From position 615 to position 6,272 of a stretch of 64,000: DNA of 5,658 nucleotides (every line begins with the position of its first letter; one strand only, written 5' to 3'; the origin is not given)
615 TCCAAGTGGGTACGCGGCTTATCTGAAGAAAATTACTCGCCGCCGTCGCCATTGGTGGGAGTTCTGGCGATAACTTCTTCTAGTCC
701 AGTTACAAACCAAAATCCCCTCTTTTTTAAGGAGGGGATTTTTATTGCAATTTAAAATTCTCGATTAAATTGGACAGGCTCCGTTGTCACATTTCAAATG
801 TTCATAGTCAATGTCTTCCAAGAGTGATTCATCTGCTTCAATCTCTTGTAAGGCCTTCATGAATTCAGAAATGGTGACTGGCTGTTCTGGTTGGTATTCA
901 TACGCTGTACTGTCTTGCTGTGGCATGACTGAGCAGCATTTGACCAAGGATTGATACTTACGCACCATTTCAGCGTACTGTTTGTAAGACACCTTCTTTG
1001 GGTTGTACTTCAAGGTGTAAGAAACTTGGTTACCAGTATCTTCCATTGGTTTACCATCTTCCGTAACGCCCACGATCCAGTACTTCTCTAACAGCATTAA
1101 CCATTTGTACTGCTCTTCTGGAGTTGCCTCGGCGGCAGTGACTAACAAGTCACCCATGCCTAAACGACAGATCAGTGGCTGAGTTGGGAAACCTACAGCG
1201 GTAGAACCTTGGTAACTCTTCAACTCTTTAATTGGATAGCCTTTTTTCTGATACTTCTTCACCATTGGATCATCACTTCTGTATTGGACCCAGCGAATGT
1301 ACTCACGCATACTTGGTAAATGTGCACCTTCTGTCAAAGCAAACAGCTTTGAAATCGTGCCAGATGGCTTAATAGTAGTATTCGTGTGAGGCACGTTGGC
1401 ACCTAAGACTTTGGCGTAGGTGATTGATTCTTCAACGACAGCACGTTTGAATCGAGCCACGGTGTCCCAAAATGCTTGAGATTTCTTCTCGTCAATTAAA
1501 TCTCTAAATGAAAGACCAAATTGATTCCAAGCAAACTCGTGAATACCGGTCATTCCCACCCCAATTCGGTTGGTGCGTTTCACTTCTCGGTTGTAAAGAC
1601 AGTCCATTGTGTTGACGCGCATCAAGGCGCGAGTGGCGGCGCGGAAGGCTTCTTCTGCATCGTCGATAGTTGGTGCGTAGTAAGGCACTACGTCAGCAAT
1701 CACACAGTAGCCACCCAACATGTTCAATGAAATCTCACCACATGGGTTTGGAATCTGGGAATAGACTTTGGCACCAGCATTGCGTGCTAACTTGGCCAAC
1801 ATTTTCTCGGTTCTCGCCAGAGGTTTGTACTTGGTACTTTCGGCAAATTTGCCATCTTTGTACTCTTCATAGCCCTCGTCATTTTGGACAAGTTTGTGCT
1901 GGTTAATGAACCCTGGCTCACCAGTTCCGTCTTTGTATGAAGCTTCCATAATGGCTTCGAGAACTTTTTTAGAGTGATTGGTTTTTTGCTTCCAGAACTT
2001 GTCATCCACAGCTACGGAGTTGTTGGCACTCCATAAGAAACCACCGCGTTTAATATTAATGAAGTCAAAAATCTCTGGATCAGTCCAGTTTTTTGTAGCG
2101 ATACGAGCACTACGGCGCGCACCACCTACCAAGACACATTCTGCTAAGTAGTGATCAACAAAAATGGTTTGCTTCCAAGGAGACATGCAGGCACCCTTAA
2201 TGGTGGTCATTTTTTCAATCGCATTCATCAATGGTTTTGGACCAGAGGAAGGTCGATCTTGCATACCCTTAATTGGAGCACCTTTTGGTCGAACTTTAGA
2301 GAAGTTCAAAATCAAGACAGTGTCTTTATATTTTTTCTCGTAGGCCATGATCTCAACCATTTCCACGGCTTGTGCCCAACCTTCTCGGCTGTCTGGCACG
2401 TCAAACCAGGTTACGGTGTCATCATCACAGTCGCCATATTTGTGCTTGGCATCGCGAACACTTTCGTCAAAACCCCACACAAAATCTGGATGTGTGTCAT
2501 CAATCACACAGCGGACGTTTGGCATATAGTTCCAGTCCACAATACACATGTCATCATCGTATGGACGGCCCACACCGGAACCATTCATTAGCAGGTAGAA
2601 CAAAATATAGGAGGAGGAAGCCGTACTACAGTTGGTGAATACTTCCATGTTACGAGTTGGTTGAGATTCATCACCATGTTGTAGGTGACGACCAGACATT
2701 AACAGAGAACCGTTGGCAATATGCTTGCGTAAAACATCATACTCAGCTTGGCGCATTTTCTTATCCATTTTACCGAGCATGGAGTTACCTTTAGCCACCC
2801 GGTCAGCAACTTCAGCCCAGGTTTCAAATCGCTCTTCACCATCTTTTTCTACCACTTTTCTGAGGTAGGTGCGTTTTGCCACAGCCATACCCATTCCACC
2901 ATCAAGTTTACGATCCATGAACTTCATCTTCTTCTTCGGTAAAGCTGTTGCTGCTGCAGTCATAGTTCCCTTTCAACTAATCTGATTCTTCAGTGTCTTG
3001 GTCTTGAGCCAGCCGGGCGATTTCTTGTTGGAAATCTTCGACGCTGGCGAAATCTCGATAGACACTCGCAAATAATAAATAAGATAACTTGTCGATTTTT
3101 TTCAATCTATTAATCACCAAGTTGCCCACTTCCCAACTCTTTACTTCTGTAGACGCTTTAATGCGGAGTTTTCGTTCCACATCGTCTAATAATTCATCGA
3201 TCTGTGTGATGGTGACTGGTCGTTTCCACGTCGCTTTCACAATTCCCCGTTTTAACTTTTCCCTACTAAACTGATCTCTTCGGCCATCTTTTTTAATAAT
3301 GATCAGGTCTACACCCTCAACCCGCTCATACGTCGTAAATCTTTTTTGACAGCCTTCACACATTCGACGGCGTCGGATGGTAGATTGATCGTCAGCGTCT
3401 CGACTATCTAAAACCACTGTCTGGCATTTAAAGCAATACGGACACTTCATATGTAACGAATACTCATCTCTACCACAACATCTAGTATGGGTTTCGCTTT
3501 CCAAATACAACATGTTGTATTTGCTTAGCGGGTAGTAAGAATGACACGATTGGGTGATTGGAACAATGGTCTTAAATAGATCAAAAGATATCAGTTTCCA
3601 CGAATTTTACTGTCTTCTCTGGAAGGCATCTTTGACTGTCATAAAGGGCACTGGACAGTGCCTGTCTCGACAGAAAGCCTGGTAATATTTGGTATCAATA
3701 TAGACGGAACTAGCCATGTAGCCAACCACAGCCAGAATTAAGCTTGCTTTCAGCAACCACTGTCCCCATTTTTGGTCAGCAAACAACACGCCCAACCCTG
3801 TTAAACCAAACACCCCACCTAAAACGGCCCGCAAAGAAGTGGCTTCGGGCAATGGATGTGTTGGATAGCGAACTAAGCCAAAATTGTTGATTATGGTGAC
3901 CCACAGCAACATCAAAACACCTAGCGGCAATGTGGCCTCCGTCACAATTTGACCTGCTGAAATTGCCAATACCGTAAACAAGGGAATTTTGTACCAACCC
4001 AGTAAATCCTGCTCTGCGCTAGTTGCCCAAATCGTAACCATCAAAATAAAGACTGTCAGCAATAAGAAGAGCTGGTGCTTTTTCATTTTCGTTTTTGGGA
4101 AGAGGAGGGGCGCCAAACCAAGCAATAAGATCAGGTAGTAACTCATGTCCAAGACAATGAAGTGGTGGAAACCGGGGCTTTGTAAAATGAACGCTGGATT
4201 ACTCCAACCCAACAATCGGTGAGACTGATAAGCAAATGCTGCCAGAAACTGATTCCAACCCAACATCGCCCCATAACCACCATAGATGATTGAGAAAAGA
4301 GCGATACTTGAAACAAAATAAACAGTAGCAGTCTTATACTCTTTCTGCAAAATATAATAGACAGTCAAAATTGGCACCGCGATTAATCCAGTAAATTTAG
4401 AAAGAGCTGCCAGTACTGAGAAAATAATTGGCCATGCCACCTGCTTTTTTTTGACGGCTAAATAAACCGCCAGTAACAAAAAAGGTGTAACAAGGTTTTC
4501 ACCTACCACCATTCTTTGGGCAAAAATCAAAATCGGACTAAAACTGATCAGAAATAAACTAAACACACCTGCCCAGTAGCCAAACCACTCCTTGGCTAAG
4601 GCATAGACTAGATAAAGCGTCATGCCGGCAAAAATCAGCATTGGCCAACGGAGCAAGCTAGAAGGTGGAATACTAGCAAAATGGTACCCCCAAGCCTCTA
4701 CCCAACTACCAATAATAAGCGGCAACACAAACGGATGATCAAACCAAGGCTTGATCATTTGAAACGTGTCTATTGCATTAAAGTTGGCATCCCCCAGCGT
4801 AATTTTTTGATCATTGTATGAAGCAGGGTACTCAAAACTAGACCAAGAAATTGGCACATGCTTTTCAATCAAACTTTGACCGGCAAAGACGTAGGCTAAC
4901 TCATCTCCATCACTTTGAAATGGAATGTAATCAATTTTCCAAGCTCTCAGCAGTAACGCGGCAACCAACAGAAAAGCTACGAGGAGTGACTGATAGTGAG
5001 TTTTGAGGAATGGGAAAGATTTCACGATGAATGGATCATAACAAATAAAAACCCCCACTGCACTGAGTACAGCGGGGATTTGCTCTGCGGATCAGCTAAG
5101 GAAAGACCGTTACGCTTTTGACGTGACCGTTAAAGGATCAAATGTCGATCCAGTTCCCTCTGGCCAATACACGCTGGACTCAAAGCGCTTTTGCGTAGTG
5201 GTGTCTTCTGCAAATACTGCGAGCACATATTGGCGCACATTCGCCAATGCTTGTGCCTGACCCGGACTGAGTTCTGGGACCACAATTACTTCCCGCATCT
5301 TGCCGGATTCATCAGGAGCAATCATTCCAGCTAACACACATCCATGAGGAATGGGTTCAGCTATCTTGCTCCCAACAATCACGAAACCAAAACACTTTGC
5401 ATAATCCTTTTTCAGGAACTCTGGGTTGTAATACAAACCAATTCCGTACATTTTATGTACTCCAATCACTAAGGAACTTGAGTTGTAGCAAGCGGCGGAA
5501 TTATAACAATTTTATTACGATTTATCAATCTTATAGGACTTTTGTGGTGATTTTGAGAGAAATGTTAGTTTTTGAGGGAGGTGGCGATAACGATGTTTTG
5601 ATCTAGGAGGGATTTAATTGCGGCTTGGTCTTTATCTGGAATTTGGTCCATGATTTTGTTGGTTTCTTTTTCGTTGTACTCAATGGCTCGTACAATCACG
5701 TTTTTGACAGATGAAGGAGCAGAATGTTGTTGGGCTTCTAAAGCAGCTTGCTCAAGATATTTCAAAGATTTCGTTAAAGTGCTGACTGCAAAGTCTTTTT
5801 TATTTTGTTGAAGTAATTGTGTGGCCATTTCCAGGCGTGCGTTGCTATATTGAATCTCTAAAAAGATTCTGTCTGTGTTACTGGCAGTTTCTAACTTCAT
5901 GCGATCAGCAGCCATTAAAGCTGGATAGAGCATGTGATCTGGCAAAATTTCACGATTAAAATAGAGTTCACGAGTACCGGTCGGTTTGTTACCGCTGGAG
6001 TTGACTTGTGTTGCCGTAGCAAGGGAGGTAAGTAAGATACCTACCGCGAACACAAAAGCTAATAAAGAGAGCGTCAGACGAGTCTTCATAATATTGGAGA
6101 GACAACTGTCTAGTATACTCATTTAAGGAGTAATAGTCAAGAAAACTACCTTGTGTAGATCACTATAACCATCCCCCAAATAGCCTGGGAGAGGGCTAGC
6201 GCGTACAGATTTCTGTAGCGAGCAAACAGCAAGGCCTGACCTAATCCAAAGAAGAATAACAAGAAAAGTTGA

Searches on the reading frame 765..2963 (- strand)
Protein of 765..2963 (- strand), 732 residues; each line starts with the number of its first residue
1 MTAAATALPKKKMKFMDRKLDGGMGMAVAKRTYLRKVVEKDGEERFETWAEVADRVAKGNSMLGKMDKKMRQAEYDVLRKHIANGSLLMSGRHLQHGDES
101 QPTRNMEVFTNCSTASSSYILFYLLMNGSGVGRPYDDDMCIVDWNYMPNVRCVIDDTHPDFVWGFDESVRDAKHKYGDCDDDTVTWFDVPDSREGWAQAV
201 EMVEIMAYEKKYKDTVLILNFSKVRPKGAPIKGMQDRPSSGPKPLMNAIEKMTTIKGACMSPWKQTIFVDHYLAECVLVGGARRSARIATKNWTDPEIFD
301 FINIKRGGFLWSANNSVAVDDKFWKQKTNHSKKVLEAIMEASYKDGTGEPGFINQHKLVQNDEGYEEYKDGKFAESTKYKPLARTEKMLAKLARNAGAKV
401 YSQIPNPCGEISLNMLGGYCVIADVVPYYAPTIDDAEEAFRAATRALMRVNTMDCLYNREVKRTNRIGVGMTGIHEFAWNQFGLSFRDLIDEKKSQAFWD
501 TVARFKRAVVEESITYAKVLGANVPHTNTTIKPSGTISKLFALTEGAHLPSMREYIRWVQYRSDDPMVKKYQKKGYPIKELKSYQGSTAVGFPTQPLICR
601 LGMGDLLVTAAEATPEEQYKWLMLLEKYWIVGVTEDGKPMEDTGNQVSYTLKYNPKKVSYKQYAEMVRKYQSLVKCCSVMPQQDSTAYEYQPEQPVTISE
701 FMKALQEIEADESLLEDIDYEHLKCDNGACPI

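Call 12: search_protein_families(library=pfam, proteins=[window:765-2963:-], max_evalue=0.001)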
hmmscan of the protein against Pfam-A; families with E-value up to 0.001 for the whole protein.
window:765-2963:- (732 aa): 3 families
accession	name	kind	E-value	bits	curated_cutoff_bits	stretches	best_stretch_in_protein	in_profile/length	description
PF02867.20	Ribonuc_red_lgC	-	4.8e-11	42.4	23.9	1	274-519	67-332/523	Ribonucleotide reductase, barrel domain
PF21995.1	RNR-II_ins_dom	-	6.8e-11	42.8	27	1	170-252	23-103/107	B12-dependent ribonucleotide reductase, insertion domain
PF17975.6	RNR_Alpha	-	0.00011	23.1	26.4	0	18-71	14-64/101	Ribonucleotide reductase alpha domain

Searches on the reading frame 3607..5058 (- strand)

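Call 12: search_protein_families(library=pfam, proteins=[window:3607-5058:-], max_evalue=0.001)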
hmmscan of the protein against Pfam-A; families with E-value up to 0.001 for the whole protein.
window:3607-5058:- (483 aa): 1 family
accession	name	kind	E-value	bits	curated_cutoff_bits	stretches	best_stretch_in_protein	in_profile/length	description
PF13231.12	PMT_2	-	6.5e-08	33.4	26.1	1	133-255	21-152/160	Dolichyl-phosphate-mannose-protein mannosyltransferase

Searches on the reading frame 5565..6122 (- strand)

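Call 12: search_protein_families(library=pfam, proteins=[window:5565-6122:-], max_evalue=0.001)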
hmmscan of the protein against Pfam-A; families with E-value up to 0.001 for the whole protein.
window:5565-6122:- (185 aa): 1 family
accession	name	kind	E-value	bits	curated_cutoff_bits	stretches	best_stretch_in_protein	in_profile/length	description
PF18915.5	DUF5667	-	3.6e-07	31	27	1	59-160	2-95/99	Domain of unknown function (DUF5667)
